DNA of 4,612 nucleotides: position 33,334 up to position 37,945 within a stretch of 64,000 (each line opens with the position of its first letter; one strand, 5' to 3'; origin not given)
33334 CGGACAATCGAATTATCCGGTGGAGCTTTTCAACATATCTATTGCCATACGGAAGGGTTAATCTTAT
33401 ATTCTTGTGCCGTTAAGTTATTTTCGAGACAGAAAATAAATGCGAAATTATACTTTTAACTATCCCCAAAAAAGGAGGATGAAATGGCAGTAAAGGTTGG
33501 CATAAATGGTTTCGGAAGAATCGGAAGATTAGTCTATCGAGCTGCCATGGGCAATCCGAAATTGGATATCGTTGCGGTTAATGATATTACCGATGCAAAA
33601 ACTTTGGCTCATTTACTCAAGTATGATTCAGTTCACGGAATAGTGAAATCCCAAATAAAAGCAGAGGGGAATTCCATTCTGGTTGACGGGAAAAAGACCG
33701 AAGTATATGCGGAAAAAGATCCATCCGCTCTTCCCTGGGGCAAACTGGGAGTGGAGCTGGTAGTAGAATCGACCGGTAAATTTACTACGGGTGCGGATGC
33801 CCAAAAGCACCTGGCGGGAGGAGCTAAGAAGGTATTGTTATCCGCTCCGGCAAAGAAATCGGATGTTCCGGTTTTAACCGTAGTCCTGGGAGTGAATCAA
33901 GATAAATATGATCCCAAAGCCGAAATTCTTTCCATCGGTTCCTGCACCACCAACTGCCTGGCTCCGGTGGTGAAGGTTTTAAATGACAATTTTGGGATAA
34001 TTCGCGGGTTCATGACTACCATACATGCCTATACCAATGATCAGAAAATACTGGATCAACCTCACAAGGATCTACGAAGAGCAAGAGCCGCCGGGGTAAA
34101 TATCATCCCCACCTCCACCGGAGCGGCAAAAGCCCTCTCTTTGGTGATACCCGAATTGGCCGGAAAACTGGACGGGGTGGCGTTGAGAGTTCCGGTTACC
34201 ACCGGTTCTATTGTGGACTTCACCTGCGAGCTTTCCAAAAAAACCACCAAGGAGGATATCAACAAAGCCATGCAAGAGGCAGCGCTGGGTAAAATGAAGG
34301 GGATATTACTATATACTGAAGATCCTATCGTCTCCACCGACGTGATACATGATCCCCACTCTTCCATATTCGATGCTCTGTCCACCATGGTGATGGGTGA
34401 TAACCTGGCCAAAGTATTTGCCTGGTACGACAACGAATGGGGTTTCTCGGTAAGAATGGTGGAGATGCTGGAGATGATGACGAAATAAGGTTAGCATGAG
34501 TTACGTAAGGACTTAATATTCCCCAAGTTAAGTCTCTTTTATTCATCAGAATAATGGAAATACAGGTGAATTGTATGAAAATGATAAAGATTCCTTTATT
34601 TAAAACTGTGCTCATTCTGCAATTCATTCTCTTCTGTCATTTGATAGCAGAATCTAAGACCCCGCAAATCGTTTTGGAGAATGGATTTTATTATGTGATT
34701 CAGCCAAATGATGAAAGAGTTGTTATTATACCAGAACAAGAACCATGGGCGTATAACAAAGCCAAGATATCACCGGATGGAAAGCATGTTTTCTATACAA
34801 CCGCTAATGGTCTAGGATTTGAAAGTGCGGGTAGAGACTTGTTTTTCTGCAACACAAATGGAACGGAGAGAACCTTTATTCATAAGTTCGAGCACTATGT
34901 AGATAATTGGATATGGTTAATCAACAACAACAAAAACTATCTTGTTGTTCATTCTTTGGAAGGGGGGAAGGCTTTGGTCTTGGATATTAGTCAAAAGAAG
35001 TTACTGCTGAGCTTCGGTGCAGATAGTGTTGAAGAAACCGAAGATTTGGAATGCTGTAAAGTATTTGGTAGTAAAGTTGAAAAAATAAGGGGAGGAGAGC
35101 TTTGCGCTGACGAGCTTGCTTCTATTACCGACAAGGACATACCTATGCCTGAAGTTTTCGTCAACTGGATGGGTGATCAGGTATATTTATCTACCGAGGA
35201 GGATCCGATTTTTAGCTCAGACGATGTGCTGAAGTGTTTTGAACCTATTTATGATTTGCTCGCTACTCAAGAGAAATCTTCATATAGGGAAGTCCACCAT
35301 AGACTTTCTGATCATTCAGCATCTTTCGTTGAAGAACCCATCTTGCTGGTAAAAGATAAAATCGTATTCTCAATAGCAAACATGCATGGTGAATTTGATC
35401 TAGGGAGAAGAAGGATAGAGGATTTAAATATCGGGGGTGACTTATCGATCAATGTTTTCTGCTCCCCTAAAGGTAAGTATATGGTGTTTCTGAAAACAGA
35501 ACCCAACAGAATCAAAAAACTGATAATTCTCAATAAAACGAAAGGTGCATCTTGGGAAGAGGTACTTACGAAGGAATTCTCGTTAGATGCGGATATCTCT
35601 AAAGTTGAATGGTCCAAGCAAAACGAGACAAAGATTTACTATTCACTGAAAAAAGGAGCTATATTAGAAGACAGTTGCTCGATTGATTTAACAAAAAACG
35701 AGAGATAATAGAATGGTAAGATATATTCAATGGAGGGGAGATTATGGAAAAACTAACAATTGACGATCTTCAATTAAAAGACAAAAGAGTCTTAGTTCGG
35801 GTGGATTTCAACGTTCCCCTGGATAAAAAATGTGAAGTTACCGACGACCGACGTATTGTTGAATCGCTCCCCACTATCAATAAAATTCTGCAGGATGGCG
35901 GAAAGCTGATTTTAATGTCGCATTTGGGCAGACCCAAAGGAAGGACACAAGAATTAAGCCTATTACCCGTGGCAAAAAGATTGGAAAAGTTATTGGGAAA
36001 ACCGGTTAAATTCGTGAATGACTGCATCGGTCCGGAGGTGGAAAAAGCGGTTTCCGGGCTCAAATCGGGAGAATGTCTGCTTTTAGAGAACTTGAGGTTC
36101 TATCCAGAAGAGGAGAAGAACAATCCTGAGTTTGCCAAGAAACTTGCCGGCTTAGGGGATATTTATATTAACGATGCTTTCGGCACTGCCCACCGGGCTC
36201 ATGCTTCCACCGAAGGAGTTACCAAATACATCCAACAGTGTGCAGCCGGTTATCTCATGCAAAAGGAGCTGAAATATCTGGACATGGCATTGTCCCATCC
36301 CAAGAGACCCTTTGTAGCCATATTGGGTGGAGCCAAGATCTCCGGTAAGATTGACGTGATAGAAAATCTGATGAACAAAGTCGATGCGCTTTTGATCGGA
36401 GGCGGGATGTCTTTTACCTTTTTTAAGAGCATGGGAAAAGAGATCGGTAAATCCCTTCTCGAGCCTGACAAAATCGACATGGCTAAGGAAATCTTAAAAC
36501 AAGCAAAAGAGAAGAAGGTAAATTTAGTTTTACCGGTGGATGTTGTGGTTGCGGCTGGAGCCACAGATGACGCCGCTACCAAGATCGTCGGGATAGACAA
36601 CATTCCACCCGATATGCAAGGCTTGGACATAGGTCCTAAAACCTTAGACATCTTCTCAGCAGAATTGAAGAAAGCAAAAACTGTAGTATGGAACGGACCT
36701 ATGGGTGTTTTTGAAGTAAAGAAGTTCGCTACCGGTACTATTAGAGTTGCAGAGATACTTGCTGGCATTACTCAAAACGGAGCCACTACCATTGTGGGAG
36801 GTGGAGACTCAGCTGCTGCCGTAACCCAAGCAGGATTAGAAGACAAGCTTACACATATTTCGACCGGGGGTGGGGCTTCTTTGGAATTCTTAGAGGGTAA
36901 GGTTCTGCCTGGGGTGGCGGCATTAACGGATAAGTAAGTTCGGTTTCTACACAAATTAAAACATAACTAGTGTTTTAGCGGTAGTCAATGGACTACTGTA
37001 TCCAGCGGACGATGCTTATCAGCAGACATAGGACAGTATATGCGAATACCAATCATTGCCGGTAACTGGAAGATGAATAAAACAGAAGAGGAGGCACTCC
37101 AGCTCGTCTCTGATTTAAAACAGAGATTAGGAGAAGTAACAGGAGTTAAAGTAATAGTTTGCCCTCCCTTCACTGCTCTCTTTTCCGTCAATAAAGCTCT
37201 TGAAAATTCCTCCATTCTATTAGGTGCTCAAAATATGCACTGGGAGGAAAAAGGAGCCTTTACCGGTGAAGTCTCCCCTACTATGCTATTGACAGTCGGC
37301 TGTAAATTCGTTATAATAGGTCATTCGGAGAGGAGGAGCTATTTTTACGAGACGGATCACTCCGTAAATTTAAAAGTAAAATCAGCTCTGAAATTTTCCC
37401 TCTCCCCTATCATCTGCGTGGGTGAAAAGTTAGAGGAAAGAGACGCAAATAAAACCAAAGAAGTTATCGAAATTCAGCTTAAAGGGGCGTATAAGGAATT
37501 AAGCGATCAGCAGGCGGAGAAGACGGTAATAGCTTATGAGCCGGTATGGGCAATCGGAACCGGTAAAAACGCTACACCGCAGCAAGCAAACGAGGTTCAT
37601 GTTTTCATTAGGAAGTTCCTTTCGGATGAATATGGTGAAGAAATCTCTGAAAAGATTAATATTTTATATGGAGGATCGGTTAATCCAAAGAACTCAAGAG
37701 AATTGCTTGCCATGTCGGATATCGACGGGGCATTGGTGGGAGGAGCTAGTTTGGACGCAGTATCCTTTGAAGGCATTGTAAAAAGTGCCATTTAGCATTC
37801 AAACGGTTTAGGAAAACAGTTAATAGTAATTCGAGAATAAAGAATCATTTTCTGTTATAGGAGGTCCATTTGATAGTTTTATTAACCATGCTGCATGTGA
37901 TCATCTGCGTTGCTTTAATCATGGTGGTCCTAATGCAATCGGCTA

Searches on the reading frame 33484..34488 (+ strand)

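Call 51: search_protein_families(library=pfam, proteins=[window:33484-34488:+], max_evalue=0.00001)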
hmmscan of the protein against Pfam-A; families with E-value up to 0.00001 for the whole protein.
window:33484-34488:+ (334 aa): 2 families
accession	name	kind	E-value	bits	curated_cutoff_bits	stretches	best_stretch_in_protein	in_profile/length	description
PF02800.25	Gp_dh_C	-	1.7e-70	236.1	24.4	1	159-315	1-158/158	Glyceraldehyde 3-phosphate dehydrogenase, C-terminal domain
PF00044.30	Gp_dh_N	-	1.2e-39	135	31.7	1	3-102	1-100/101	Glyceraldehyde 3-phosphate dehydrogenase, NAD binding domain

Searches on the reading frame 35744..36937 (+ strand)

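Call 51: search_protein_families(library=pfam, proteins=[window:35744-36937:+], max_evalue=0.00001)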
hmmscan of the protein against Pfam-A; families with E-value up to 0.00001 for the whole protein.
window:35744-36937:+ (397 aa): 1 family
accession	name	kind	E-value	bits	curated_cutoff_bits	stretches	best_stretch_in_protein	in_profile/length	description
PF00162.24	PGK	-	1.3e-167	558.1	27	1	6-386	1-379/379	Phosphoglycerate kinase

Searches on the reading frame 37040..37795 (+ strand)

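Call 51: search_protein_families(library=pfam, proteins=[window:37040-37795:+], max_evalue=0.00001)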
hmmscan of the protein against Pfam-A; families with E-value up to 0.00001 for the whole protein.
window:37040-37795:+ (251 aa): 1 family
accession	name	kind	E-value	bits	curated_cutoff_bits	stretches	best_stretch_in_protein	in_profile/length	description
PF00121.24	TIM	-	9.6e-100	333.6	20.1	1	4-249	1-244/245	Triosephosphate isomerase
